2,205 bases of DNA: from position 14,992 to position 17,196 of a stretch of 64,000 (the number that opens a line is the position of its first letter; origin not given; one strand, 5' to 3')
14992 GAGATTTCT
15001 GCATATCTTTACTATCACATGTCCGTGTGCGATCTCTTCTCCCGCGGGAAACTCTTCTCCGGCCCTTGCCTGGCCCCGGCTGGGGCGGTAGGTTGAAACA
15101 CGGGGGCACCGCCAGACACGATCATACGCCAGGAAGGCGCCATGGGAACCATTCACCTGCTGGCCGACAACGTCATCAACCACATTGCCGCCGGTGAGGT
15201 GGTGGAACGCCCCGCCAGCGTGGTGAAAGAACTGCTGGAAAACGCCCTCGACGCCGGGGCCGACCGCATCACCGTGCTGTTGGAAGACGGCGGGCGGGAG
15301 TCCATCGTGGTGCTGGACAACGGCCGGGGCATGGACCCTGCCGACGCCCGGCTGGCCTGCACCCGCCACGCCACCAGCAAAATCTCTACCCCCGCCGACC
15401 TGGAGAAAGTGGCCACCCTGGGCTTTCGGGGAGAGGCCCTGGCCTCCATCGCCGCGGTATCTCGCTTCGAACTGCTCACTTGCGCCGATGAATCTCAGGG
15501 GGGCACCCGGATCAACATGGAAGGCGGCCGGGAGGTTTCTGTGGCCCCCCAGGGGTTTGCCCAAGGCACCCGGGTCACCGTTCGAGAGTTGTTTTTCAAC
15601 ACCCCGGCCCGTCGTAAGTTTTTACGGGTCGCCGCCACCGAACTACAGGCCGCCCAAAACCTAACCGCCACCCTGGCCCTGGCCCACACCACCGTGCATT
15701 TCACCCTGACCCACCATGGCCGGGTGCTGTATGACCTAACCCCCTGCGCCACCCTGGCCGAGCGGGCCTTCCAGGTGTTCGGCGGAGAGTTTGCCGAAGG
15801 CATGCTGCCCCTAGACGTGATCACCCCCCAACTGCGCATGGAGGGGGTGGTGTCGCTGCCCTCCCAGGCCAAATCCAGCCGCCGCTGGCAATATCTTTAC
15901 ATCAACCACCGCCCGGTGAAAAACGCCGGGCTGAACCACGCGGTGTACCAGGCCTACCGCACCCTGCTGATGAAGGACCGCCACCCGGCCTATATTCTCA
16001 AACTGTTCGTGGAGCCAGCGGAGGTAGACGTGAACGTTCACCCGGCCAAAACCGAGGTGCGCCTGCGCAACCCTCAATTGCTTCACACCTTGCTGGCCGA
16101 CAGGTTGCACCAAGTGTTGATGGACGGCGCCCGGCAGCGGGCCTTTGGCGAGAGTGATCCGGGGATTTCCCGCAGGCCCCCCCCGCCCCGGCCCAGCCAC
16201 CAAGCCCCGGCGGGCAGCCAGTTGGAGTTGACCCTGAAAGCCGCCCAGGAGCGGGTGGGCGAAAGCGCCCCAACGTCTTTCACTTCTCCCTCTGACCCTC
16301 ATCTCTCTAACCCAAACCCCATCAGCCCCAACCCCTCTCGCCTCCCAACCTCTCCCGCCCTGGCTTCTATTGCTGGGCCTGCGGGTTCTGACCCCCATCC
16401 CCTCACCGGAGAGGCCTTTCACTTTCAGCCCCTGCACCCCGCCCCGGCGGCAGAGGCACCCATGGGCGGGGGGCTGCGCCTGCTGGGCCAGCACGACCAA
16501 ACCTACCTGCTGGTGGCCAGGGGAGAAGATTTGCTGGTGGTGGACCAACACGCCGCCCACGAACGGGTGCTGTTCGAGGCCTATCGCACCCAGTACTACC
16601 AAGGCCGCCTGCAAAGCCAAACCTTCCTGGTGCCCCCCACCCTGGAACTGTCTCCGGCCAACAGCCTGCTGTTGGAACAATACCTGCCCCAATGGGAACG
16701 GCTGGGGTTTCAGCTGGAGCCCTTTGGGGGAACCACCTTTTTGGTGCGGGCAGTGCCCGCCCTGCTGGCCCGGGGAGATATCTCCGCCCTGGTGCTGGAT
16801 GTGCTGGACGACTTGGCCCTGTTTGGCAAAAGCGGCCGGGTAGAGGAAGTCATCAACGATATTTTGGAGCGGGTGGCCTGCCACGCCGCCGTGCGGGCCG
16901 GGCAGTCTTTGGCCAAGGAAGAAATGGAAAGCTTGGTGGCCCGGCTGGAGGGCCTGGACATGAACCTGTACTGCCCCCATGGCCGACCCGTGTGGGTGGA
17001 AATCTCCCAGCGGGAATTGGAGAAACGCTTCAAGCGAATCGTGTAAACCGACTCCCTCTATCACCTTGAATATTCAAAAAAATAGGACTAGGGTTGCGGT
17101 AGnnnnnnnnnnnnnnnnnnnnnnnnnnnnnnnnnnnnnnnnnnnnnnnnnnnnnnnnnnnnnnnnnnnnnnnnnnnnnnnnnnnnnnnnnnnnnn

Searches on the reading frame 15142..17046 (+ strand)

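Call 43: search_protein_families(library=ncbifam, proteins=[window:15142-17046:+], max_evalue=1e-10)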
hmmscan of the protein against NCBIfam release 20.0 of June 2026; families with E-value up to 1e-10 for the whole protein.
window:15142-17046:+ (634 aa): 8 families
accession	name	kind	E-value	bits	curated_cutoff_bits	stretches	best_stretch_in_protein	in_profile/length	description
NF000949.0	PRK00095.1-2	equivalog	1.1e-170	569.8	750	1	3-632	6-632/634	DNA mismatch repair endonuclease MutL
TIGR00585.2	mutl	equivalog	3.4e-162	541.2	180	1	4-559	1-554/555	DNA mismatch repair endonuclease MutL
NF000953.0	PRK00095.2-4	equivalog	1.3e-158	529.7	693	1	3-632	2-610/611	DNA mismatch repair endonuclease MutL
NF000950.0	PRK00095.1-3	equivalog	2.3e-139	465.7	756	2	1-328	1-327/641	DNA mismatch repair endonuclease MutL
NF000952.0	PRK00095.2-2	subfamily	3.1e-134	448.8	840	2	3-328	2-329/623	DNA mismatch repair endonuclease MutL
NF000948.0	PRK00095.1-1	equivalog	5.7e-107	359.2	701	1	3-561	2-561/625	DNA mismatch repair endonuclease MutL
NF000951.0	PRK00095.2-1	equivalog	8.5e-99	331.7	391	2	2-329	3-335/559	DNA mismatch repair endonuclease MutL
NF000954.0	PRK00095.2-5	equivalog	1.5e-83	281.1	937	1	3-328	6-330/588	DNA mismatch repair endonuclease MutL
